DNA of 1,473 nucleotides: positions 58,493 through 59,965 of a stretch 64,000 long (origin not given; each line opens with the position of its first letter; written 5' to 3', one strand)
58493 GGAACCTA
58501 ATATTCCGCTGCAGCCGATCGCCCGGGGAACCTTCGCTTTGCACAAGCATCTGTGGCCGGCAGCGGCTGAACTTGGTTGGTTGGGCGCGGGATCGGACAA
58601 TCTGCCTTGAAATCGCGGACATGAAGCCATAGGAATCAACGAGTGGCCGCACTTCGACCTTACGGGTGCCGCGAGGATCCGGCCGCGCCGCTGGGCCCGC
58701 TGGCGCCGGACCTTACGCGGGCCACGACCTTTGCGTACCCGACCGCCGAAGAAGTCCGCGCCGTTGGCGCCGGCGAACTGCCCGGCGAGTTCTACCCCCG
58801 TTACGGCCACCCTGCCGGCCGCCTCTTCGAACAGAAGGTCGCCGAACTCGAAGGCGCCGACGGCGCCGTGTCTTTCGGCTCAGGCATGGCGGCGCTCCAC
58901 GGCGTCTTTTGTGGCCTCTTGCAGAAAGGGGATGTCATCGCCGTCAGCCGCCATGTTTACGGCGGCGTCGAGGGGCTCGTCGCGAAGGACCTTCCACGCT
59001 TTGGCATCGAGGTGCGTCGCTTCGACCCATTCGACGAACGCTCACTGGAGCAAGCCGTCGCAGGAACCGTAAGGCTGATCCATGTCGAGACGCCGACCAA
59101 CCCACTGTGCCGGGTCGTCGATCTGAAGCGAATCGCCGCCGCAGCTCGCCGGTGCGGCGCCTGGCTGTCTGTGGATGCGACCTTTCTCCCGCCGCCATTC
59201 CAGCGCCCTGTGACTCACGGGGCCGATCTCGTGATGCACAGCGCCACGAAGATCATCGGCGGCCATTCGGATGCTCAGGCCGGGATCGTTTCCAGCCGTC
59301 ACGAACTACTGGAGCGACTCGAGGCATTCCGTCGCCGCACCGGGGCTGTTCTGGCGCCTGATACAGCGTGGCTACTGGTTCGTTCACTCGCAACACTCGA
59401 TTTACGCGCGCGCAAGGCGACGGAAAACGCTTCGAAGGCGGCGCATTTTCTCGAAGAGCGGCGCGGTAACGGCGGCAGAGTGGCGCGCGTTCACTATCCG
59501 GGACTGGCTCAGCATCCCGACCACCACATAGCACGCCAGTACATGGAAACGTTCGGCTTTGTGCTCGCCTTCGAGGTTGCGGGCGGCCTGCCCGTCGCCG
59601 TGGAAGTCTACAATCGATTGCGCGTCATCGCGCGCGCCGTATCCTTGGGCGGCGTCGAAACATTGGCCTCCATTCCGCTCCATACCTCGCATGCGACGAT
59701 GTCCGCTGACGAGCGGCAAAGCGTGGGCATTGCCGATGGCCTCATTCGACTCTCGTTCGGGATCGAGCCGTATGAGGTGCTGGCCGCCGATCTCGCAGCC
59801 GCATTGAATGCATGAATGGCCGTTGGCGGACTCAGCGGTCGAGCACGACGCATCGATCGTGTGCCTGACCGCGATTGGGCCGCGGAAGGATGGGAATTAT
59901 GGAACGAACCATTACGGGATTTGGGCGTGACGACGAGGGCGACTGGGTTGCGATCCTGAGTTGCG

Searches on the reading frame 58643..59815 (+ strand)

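Call 63: search_protein_families(library=ncbifam, proteins=[window:58643-59815:+], max_evalue=0.00001)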
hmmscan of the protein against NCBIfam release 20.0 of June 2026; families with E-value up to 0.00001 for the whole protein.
window:58643-59815:+ (390 aa): 44 families (the best 25 are shown)
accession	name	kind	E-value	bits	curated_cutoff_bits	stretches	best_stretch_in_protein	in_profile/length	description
NF005695.0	PRK07503.1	equivalog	3.1e-98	329.1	666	1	12-389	20-395/403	methionine gamma-lyase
NF006097.0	PRK08249.1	equivalog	8.3e-95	317.5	600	1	25-389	34-394/402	cystathionine gamma-synthase family protein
TIGR01328.1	met_gam_lyase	equivalog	1.7e-93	313.6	549.7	1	13-390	15-390/391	methionine gamma-lyase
NF006003.0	PRK08133.1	equivalog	1.5e-89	300.5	522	1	27-389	36-395/396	O-succinylhomoserine sulfhydrylase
TIGR01325.1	O_suc_HS_sulf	equivalog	3.6e-89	299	510.05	1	27-388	24-380/380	O-succinylhomoserine sulfhydrylase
NF006347.0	PRK08574.1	equivalog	6.1e-89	298.4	477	1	51-389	47-383/385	cystathionine gamma-synthase family protein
NF005810.0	PRK07671.1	equivalog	7.9e-86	288.4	594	1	43-388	36-376/377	bifunctional cystathionine gamma-lyase/homocysteine desulfhydrase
NF005976.0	PRK08064.1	equivalog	4.6e-83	279.3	627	1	51-389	48-381/390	cystathionine beta-lyase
NF005263.0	PRK06767.1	equivalog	2.4e-81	273.7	617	1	17-389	21-384/392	methionine gamma-lyase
NF005871.0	PRK07811.1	equivalog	1e-80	271.2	513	1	22-389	33-387/389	cystathionine gamma-synthase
NF005047.0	PRK06460.1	equivalog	1.4e-79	267.7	501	1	23-389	22-373/376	hypothetical protein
NF005455.0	PRK07049.1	equivalog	1.9e-79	267.4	504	1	39-389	65-425/427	cystathionine gamma-synthase family protein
TIGR02080.1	O_succ_thio_ly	equivalog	9.5e-79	264.8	504.55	1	50-389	44-380/382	cystathionine gamma-synthase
NF005758.0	PRK07582.1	equivalog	1.3e-78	264.4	440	1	15-389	22-369/372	cystathionine gamma-lyase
NF004821.0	PRK06176.1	equivalog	4.8e-78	262.6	642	1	44-389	37-377/380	cystathionine gamma-synthase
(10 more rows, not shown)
